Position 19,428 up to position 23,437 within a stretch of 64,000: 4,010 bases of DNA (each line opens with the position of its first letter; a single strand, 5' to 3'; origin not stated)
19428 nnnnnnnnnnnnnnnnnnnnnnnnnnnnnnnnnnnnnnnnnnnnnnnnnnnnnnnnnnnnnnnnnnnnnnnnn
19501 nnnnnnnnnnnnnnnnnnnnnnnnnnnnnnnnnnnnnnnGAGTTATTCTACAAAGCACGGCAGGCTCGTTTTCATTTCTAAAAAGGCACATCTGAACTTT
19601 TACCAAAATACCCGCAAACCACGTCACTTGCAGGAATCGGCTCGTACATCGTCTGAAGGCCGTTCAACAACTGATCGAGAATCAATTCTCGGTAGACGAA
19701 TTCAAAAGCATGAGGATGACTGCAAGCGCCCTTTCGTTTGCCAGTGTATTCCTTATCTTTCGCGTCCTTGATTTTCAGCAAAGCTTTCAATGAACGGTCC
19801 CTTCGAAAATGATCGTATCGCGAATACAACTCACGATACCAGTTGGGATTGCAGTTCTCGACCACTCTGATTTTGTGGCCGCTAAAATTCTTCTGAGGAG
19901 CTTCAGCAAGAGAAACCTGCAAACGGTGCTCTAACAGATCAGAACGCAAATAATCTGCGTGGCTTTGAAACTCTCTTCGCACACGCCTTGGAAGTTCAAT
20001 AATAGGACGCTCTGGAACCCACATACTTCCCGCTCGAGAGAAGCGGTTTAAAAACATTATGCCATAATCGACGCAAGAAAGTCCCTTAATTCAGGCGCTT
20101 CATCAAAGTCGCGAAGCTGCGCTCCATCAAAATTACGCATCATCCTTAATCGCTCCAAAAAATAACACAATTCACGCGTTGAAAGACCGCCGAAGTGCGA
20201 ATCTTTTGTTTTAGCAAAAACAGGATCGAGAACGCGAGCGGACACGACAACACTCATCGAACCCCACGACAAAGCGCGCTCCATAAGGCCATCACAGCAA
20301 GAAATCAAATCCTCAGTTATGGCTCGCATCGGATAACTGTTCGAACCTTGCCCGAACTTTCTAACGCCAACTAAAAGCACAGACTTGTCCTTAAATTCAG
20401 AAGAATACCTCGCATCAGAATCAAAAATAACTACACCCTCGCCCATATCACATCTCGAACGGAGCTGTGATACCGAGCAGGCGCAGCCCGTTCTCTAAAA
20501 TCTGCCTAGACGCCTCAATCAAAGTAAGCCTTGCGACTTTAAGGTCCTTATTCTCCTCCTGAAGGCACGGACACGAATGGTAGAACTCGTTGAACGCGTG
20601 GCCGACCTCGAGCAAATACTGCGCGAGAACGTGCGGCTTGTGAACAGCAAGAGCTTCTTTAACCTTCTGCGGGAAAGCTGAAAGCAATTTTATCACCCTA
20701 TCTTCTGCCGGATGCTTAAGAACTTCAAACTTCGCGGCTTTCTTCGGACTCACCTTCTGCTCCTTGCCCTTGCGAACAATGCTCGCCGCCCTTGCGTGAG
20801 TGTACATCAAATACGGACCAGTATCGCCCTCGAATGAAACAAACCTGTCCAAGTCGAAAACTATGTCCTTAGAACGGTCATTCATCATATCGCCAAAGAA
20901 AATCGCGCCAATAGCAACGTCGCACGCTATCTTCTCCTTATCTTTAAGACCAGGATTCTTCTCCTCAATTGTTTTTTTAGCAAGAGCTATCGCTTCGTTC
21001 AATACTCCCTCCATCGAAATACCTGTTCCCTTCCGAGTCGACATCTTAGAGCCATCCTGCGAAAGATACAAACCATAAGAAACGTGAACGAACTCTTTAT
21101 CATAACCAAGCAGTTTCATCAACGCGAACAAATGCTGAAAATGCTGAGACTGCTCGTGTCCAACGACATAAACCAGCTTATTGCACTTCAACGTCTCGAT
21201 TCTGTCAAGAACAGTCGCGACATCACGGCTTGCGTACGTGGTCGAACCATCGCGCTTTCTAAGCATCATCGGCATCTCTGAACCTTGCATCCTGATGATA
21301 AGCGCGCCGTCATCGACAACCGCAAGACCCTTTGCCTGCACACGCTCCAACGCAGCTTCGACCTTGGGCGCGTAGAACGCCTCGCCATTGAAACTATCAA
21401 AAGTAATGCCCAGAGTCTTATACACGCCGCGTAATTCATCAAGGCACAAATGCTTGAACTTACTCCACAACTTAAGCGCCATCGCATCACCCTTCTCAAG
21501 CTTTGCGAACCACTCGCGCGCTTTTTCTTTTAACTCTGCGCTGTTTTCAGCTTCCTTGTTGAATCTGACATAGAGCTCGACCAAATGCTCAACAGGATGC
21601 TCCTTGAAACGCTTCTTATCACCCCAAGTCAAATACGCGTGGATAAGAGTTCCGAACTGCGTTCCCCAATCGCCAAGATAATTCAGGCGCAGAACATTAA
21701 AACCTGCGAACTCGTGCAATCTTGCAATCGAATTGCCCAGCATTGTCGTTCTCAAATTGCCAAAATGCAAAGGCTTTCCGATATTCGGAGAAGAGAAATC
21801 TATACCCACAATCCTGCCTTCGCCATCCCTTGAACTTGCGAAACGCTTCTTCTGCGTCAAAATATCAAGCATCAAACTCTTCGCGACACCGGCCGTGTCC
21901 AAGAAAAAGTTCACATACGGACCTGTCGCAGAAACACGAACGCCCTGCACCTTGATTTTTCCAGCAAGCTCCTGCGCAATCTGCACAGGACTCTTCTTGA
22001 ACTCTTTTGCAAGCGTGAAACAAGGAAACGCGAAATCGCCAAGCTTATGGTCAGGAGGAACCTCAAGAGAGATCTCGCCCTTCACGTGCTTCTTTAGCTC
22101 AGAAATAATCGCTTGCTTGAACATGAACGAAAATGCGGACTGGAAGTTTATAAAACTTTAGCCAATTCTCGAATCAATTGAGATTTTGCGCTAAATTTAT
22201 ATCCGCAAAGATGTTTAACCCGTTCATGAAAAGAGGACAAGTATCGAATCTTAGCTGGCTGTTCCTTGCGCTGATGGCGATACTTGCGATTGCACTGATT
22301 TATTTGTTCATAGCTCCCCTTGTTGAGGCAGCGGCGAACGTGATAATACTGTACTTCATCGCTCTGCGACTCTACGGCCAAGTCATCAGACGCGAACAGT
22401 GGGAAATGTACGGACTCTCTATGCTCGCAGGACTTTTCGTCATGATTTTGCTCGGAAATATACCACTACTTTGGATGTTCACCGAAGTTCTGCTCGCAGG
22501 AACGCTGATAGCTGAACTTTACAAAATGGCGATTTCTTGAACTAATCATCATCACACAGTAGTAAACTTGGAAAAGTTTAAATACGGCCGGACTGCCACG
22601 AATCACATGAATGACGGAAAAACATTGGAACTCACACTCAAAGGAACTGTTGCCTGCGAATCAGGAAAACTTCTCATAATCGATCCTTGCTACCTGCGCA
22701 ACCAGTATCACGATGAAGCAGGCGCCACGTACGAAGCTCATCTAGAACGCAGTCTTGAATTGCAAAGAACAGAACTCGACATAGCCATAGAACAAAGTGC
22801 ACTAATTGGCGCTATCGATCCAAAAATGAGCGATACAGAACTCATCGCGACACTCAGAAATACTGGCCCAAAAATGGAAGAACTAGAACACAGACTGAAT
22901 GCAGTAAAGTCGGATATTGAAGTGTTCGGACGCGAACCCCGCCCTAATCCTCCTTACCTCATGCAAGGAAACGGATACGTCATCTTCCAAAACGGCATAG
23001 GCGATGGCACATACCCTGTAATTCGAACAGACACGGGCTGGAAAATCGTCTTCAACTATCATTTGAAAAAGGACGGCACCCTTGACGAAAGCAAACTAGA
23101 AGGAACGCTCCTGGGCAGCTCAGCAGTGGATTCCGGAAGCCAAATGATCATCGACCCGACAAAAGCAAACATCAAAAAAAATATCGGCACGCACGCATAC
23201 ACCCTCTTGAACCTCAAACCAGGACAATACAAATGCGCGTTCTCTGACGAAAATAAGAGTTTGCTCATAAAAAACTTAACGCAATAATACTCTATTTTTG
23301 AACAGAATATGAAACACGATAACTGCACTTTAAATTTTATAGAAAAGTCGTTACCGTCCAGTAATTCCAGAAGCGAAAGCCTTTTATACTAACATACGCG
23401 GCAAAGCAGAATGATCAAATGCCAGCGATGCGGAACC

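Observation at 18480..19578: Three att-like copies in tandem suggest remnants of successive integrations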

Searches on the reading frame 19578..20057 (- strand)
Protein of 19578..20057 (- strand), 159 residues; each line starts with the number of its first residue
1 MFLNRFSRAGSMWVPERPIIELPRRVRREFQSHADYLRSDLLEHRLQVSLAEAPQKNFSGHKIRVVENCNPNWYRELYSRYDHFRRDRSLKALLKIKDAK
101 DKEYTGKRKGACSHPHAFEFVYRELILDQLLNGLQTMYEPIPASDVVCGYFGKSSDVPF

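Call 11: search_protein_families(library=pfam, proteins=[window:19578-20057:-], max_evalue=0.01)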
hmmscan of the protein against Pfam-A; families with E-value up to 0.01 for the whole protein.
window:19578-20057:- (159 aa): 0 families

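Call 47: search_protein_families(library=phrogs, proteins=[window:19578-20057:-], max_evalue=0.01)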
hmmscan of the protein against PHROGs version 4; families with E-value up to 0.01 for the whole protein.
window:19578-20057:- (159 aa): 0 families

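Call 87: list_cluster_members(proteins=[window:19578-20057:-, window:19578-20024:-])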
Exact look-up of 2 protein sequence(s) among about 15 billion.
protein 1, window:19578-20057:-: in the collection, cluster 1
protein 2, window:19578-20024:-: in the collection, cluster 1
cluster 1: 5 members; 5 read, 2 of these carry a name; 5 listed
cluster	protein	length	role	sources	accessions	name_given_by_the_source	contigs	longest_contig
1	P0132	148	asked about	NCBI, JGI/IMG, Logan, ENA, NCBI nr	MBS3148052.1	hypothetical protein J4219_04160 [Candidatus Woesearchaeota archaeon] | hypothetical protein [Candidatus Woesearchaeota archaeon]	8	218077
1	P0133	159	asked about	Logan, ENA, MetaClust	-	\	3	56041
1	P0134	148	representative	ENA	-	-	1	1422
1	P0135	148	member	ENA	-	-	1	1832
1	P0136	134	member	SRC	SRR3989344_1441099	-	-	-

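Call 90: find_encoding_contigs(protein=P0135, flank=5000)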
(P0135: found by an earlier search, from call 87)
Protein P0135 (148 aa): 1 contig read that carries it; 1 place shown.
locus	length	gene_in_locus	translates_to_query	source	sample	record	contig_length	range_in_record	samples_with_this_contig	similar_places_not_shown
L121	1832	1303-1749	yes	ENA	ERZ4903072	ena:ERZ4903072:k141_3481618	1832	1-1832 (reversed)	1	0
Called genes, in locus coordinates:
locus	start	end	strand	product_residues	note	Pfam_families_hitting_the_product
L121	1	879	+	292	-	?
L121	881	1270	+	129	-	-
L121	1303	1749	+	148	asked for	-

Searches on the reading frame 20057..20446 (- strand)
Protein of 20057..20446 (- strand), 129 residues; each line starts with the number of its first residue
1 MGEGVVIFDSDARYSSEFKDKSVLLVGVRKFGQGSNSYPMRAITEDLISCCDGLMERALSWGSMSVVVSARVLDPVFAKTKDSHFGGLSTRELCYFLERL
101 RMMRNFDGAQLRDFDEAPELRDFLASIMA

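Call 11: search_protein_families(library=pfam, proteins=[window:20057-20446:-], max_evalue=0.01)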
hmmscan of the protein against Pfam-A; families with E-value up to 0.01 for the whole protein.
window:20057-20446:- (129 aa): 0 families

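Call 16: find_encoding_contigs(protein=window:20057-20446:-, flank=10000, max_places=10)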
Protein window:20057-20446:- (129 aa): 16 contigs read that carry it; 9 places shown.
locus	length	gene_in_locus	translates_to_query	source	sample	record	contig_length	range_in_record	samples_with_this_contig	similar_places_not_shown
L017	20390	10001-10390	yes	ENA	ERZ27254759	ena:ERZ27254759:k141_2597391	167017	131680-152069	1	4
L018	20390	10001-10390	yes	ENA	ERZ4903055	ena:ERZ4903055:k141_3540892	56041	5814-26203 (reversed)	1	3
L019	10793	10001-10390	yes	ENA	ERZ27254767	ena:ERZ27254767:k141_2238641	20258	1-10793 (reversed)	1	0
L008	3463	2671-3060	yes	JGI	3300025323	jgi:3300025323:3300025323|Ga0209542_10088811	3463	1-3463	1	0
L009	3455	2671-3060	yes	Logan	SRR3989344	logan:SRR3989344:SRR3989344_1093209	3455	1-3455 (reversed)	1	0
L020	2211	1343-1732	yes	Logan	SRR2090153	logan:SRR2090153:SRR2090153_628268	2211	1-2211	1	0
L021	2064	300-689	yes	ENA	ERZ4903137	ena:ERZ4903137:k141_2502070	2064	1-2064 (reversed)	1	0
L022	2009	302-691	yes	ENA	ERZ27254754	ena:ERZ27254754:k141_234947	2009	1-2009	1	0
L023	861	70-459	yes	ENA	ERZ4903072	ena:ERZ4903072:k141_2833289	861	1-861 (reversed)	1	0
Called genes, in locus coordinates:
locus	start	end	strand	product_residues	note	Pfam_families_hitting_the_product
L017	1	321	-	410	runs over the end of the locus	PF00474:SSF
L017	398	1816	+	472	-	PF01071:GARS_A, PF02843:GARS_C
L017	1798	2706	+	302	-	PF08538:DUF1749, PF12146:Hydrolase_4, PF00561:Abhydrolase_1 (faint)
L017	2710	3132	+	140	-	-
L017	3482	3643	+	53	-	-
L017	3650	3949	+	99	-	-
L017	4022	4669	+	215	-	-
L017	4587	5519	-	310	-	PF01636:APH (weak)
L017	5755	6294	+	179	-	PF13671:AAA_33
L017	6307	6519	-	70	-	-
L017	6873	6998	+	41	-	-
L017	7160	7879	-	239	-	-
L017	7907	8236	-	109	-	-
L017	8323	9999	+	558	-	PF03485:Arg_tRNA_synt_N, PF00750:tRNA-synt_1d, PF05746:DALR_1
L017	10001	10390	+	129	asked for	-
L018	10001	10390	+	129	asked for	-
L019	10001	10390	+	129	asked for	-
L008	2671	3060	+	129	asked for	-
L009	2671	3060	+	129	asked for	-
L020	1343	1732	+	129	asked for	-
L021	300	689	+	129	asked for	-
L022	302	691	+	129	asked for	-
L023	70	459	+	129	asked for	-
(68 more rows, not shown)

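Call 47: search_protein_families(library=phrogs, proteins=[window:20057-20446:-], max_evalue=0.01)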
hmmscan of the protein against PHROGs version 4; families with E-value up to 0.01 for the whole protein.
window:20057-20446:- (129 aa): 0 families

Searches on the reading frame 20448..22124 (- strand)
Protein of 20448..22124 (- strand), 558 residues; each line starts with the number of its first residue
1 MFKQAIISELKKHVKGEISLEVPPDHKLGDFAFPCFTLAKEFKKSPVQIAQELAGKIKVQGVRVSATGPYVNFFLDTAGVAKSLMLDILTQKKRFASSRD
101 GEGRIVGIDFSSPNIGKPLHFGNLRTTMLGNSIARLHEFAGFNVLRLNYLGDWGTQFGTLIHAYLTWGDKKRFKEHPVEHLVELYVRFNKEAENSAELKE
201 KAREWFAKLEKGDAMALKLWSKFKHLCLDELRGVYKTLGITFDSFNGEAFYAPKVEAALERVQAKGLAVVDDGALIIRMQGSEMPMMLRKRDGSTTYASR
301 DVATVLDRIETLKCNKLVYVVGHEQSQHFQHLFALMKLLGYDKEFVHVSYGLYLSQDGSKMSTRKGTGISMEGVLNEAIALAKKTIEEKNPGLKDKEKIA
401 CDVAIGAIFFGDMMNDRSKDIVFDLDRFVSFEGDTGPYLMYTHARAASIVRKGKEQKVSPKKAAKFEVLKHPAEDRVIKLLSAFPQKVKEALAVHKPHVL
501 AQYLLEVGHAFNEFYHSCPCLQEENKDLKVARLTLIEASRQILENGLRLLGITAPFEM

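Call 11: search_protein_families(library=pfam, proteins=[window:20448-22124:-], max_evalue=0.01)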
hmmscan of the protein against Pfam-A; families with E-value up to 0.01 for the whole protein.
window:20448-22124:- (558 aa): 3 families
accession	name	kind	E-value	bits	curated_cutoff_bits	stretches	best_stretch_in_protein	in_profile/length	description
PF00750.26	tRNA-synt_1d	-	3.1e-89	299.8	23.3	1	87-424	4-348/349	tRNA synthetases class I (R), catalytic domain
PF05746.21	DALR_1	-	8.9e-32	110.1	22.3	1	439-558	1-117/117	DALR anticodon binding domain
PF03485.21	Arg_tRNA_synt_N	-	4.1e-15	56.6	21.5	1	4-75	5-85/85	Arginyl tRNA synthetase N terminal domain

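Call 14: find_encoding_contigs(protein=window:20448-22124:-, flank=10000, max_places=10)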
Protein window:20448-22124:- (558 aa): 12 contigs read that carry it; 5 places shown.
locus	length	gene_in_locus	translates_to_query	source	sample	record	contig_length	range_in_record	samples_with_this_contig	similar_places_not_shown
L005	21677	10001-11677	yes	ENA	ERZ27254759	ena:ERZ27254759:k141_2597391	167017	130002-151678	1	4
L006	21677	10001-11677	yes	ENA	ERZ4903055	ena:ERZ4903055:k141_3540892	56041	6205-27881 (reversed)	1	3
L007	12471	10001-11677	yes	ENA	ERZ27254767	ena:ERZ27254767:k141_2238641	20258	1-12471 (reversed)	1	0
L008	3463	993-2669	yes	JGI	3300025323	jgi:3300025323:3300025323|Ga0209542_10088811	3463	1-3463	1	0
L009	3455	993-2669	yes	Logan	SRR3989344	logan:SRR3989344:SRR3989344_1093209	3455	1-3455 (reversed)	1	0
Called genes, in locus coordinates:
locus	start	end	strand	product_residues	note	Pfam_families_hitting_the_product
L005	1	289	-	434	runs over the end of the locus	PF02878:PGM_PMM_I, PF02879:PGM_PMM_II, PF02880:PGM_PMM_III, PF00408:PGM_PMM_IV (weak)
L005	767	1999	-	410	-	PF00474:SSF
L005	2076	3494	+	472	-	PF01071:GARS_A, PF02843:GARS_C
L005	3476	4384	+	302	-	PF08538:DUF1749, PF12146:Hydrolase_4, PF00561:Abhydrolase_1 (faint)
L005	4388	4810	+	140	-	-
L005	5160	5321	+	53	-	-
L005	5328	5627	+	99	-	-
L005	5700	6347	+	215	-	-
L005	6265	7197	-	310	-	PF01636:APH (weak)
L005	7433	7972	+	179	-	PF13671:AAA_33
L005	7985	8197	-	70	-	-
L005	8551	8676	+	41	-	-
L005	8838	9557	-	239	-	-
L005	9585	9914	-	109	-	-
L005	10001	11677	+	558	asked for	PF03485:Arg_tRNA_synt_N, PF00750:tRNA-synt_1d, PF05746:DALR_1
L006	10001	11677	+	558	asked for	PF03485:Arg_tRNA_synt_N, PF00750:tRNA-synt_1d, PF05746:DALR_1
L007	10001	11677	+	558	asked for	PF03485:Arg_tRNA_synt_N, PF00750:tRNA-synt_1d, PF05746:DALR_1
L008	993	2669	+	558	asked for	PF03485:Arg_tRNA_synt_N, PF00750:tRNA-synt_1d, PF05746:DALR_1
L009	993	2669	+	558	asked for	PF03485:Arg_tRNA_synt_N, PF00750:tRNA-synt_1d, PF05746:DALR_1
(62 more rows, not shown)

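Call 24: find_related_loci(query=window:20448-22124:-, collection=genome_contigs, flank=10000)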
Query window:20448-22124:- (558 aa) in genome_contigs; peptide patterns used: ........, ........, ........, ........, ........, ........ (x = any residue, [..] = any of these).
63 stretches matched a pattern; 6 encode a relative of the query (tblastn E <= 1e-3); 6 distinct loci.
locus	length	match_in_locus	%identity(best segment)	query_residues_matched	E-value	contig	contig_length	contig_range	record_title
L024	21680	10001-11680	54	2-558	0e+0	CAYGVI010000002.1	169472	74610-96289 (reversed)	MAG TPA_asm: uncultured Methanosarcinales archaeon isolate ERP119294_co2_107 genome assembly, contig: k141_1863459, whol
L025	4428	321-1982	51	1-558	0e+0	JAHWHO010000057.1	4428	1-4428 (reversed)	MAG: Candidatus Woesearchaeota archaeon isolate MP5_1_69 k127_32429696, whole genome shotgun sequence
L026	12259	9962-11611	49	1-558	0e+0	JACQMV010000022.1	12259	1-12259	MAG: Candidatus Woesearchaeota archaeon isolate NC_groundwater_1238_Ag_S-0.1um_39_91 S_p1_S3_coassembly_k141_1213033, wh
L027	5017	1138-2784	45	18-558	7e-161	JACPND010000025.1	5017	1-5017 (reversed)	MAG: Candidatus Woesearchaeota archaeon isolate NC_groundwater_566_Ag_S-0.1um_44_11 S35_SO-1_scaffold_309929, whole geno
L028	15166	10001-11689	39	4-555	1e-123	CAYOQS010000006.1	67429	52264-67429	MAG TPA_asm: uncultured Methanosarcinales archaeon isolate SRP332253_co2_156 genome assembly, contig: NODE_319_length_67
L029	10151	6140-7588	39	70-558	7e-105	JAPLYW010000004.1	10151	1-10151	MAG: Candidatus Shapirobacteria bacterium isolate LacPavin_0419_WC90_MAG_34_15 LacPavin_0419_WC90_scaffold_446324, whole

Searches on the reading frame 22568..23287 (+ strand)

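Call 11: search_protein_families(library=pfam, proteins=[window:22568-23287:+], max_evalue=0.01)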
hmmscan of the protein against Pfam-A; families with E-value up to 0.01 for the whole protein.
window:22568-23287:+ (239 aa): 1 family
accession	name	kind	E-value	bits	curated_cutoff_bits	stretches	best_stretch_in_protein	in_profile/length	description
PF14025.11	DUF4241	-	0.0031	18.1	27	0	136-151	159-174/189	Protein of unknown function (DUF4241)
